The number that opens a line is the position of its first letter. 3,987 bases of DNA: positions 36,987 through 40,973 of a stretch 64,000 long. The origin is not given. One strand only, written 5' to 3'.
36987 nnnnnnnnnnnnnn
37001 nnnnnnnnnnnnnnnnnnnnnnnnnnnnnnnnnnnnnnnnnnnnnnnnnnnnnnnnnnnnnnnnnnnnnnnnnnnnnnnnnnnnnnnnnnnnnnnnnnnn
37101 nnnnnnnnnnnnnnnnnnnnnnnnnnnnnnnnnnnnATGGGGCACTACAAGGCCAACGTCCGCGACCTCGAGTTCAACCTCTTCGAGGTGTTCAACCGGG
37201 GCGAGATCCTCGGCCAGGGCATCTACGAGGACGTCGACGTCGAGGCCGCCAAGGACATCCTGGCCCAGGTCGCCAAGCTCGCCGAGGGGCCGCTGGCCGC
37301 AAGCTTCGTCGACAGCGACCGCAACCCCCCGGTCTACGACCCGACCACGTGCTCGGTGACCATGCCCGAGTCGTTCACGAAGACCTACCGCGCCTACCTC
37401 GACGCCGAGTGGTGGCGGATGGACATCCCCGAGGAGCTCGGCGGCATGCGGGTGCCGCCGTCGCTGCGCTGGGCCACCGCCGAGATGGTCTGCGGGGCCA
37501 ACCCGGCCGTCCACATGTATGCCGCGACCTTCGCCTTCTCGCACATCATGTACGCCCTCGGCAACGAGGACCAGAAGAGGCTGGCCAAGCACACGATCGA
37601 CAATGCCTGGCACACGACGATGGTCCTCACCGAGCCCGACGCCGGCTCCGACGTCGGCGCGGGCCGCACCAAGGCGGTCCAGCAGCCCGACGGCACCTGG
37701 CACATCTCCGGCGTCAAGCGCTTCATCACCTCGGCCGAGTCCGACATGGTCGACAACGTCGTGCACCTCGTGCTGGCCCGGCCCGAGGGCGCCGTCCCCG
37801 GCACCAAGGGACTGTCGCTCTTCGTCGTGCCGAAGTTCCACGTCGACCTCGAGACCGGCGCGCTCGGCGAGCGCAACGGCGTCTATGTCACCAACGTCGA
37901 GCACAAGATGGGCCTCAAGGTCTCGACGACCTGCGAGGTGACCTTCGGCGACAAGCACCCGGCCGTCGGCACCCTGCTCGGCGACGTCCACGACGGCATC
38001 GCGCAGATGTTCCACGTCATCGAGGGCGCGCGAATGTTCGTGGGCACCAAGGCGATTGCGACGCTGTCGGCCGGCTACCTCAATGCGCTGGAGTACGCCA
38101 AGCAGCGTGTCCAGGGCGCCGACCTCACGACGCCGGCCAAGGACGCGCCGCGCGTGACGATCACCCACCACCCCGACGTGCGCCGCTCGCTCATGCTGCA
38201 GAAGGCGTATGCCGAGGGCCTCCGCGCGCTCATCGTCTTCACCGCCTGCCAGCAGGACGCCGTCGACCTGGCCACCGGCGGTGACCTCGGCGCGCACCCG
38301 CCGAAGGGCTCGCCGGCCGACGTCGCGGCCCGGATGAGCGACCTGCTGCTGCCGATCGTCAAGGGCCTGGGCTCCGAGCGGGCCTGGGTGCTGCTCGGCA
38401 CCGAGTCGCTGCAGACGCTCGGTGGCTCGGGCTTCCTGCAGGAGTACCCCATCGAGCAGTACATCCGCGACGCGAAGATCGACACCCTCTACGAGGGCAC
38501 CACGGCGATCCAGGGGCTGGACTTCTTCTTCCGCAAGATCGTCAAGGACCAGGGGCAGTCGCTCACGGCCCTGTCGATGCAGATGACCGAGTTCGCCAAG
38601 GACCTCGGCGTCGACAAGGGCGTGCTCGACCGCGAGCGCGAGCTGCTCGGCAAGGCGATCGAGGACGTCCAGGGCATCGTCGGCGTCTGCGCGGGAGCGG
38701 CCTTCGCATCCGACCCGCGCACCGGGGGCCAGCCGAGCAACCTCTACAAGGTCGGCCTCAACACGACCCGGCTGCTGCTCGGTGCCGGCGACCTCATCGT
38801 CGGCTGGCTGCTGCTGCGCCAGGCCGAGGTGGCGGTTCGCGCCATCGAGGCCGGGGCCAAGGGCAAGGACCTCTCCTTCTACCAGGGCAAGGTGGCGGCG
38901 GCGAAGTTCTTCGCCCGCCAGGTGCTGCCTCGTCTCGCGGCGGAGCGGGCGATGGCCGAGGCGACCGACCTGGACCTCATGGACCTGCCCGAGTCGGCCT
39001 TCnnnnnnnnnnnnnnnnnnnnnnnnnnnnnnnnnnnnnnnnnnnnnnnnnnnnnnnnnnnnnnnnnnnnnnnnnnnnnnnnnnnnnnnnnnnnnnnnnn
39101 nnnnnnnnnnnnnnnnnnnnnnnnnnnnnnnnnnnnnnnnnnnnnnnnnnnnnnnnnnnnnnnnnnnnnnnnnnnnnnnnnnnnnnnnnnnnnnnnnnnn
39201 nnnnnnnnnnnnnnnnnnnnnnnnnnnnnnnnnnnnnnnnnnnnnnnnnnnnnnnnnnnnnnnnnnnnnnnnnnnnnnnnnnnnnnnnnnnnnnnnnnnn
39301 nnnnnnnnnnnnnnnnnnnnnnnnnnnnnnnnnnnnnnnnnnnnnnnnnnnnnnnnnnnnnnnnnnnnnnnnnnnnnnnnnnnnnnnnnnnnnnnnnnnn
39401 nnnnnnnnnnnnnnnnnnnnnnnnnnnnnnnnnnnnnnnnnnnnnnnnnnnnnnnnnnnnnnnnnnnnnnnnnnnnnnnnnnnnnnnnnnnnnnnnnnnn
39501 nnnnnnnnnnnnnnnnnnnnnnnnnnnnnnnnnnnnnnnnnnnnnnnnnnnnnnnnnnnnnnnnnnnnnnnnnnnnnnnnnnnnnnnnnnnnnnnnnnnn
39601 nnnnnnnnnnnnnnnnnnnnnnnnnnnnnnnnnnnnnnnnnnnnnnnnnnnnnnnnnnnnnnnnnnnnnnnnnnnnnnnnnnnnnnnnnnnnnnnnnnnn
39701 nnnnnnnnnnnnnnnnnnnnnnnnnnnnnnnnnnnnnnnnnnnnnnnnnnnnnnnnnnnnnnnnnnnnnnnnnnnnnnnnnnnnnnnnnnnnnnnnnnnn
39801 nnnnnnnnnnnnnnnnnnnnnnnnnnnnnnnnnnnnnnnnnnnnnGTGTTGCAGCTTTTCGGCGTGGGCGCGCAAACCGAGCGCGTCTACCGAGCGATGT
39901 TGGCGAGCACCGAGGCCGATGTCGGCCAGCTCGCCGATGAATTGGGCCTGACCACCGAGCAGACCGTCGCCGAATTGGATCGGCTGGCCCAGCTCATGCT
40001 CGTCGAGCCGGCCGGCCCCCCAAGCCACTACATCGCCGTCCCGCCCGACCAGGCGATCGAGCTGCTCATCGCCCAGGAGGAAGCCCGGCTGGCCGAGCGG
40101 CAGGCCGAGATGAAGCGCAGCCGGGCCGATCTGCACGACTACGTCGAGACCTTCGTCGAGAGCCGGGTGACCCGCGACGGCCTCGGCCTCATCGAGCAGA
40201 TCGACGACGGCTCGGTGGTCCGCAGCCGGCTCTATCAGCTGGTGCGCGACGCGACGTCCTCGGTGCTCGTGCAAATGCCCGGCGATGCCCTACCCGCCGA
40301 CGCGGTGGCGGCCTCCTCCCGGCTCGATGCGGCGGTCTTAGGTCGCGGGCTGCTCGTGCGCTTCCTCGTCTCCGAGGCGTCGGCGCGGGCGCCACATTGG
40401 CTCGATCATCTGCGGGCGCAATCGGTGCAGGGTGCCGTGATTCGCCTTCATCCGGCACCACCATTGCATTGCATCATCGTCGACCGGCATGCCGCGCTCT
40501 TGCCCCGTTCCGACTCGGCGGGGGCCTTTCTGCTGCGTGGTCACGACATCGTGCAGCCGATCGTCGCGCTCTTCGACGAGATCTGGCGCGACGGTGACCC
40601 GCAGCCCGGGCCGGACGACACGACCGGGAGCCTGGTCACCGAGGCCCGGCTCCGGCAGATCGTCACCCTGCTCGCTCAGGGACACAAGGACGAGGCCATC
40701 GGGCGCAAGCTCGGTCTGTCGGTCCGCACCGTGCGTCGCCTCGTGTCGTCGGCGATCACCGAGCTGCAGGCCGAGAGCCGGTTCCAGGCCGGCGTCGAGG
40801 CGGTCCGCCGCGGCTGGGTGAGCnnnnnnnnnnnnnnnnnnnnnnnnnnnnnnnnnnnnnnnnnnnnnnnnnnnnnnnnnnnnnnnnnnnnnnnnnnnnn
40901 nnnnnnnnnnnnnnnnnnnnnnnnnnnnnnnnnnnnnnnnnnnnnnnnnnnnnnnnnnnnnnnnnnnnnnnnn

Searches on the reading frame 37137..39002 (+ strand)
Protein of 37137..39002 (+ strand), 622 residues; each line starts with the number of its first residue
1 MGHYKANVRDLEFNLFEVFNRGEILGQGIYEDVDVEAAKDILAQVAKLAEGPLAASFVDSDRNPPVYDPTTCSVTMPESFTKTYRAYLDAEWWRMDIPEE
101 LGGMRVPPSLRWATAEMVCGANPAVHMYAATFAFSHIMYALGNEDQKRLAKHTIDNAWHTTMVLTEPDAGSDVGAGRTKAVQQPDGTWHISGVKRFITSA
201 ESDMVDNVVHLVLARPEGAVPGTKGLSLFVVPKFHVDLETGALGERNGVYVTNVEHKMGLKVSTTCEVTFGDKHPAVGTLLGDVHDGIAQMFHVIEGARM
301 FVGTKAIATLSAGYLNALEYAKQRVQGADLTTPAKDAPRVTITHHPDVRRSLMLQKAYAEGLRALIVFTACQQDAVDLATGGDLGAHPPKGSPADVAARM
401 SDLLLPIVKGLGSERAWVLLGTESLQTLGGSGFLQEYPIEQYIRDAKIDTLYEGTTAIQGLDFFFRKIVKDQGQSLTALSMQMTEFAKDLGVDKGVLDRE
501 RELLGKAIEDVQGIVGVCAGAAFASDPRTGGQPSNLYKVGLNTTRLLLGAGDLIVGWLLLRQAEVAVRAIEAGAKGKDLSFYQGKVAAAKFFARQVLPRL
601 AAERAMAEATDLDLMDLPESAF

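Call 63: search_protein_families(library=pfam, max_evalue=0.001, proteins=[window:37137-39002:+])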
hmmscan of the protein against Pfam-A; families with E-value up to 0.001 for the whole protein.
window:37137-39002:+ (622 aa): 3 families
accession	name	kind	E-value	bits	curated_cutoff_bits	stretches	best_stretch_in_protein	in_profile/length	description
PF12806.12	Acyl-CoA_dh_C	-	2.9e-27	95.7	30.3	1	482-618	4-124/124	Acetyl-CoA dehydrogenase C-terminal like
PF02770.24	Acyl-CoA_dh_M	-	1.4e-15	57.7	33.3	1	162-271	2-95/97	Acyl-CoA dehydrogenase, middle domain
PF00441.29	Acyl-CoA_dh_1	-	5e-10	40.1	22.4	1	286-459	2-141/150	Acyl-CoA dehydrogenase, C-terminal domain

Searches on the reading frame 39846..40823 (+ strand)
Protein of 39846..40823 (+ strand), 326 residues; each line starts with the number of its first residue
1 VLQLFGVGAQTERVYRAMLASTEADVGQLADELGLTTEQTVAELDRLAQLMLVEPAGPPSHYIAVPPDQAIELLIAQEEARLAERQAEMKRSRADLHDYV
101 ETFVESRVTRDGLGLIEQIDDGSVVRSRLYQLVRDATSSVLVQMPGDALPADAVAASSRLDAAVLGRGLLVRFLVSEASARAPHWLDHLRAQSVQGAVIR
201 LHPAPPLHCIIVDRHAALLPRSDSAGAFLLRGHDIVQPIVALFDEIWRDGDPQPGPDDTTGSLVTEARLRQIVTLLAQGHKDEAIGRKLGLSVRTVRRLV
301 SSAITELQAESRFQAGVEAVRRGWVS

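Call 4: search_protein_families(library=pfam, max_evalue=1, proteins=[window:39846-40823:+])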
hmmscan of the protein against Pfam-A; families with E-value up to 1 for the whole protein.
window:39846-40823:+ (326 aa): 15 families
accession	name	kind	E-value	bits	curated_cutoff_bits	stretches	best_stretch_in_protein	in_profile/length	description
PF13384.12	HTH_23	-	7.9e-07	29.2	24.6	1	266-300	4-38/50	Homeodomain-like domain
PF13518.12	HTH_28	-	7.6e-06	26.4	25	1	271-301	4-34/52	Helix-turn-helix domain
PF00196.25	GerE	-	3.6e-05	23.7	23.5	1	269-315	7-53/57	Bacterial regulatory proteins, luxR family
PF08279.18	HTH_11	-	0.0033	17.7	25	1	268-300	1-36/55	HTH domain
PF08281.18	Sigma70_r4_2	-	0.0054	16.8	25.7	1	268-303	14-50/54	Sigma-70, region 4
PF04545.22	Sigma70_r4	-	0.012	15.6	24.1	1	283-308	24-49/50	Sigma-70, region 4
PF22943.2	HTH_68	-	0.014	15.4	27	1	269-302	7-40/45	Putative helix-turn-helix domain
PF07506.17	RepB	-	0.015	15.8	30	1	268-307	10-49/185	RepB plasmid partitioning protein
PF13551.12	HTH_29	-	0.022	15.3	28.1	1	271-301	3-34/64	Winged helix-turn helix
PF02796.21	HTH_7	-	0.023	15.2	23.8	1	265-298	7-40/45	Helix-turn-helix domain of resolvase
PF14394.12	DUF4423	-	0.027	14.7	30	1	20-58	33-71/165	Domain of unknown function (DUF4423)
PF24217.1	DUF7436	-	0.077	13.4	34.2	1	129-252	20-152/153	Family of unknown function (DUF7436)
PF19889.5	DUF6362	-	0.15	12.9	31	1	267-305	58-96/98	Domain of unknown function (DUF6362)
PF24409.1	wHTH-PRTase_assc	-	0.17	12.4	27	1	272-305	3-37/83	wHTH-PRTase associated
PF01978.25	TrmB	-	0.19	12.1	25.6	1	5-67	4-67/68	Sugar-specific transcriptional regulator TrmB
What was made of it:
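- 39846..40826 (+): 326-aa transcriptional regulator with a C-terminal LuxR/GerE-type HTH and a weak N-terminal TrmB-like HTH. It is the likely pathway regulator. Pfam GerE E 3.6e-5 and HTH_23 E 7.9e-7 (call 4).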

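Call 5: search_protein_families(library=ncbifam, max_evalue=1, proteins=[window:39846-40823:+])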
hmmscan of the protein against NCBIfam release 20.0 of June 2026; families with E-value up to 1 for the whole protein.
window:39846-40823:+ (326 aa): 14 families
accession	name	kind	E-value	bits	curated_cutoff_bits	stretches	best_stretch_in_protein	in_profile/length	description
NF050132.1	TransRegAbsR2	equivalog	2.3e-05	23.3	850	1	267-312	533-578/582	LuxR family transcriptional regulator AbsR2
NF047403.1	TransRegVisR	equivalog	3.4e-05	23.4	300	1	275-326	169-220/220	transcriptional regulator VisR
NF047785.1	respo_reg_MadR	equivalog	0.00013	21.4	300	1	267-324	151-208/209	MadR family response regulator transcription factor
NF007935.0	PRK10651.1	equivalog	0.00041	19.6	250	1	267-320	158-211/216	two-component system response regulator NarL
TIGR03541.1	reg_near_HchA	equivalog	0.00058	19.4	215.6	1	264-323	171-230/232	PA1136 family autoinducer-binding transcriptional regulator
NF052366.1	photon_PedR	equivalog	0.0022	18.2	120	1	268-314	6-52/74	photosynthetic electron transport-dependent transcriptional regulator PedR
TIGR02985.1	Sig70_bacteroi1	subfamily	0.0066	16.7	126.4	1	269-309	119-160/162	RNA polymerase sigma-70 factor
NF033546.1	transpos_IS21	equivalog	0.013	15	160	1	274-310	3-37/294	IS21 family transposase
NF033788.1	HTH_metalloreg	subfamily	0.014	15.2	55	1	18-54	19-56/77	metalloregulator ArsR/SmtB family transcription factor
NF006900.1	PRK09390.1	equivalog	0.017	14.7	255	1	267-311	145-189/203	response regulator FixJ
NF033545.0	transpos_IS630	equivalog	0.03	13.8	100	1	268-302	1-35/299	IS630 family transposase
TIGR02937.1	sigma70-ECF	superfamily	0.058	13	42.9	1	268-309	121-163/165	sigma-70 family RNA polymerase sigma factor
NF052445.1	RespRegMctR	equivalog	0.14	11.6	300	1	266-297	146-177/205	two-component system response regulator MctR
NF011896.0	PRK15369.1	equivalog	0.16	11.5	242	1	262-297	148-182/211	two component system response regulator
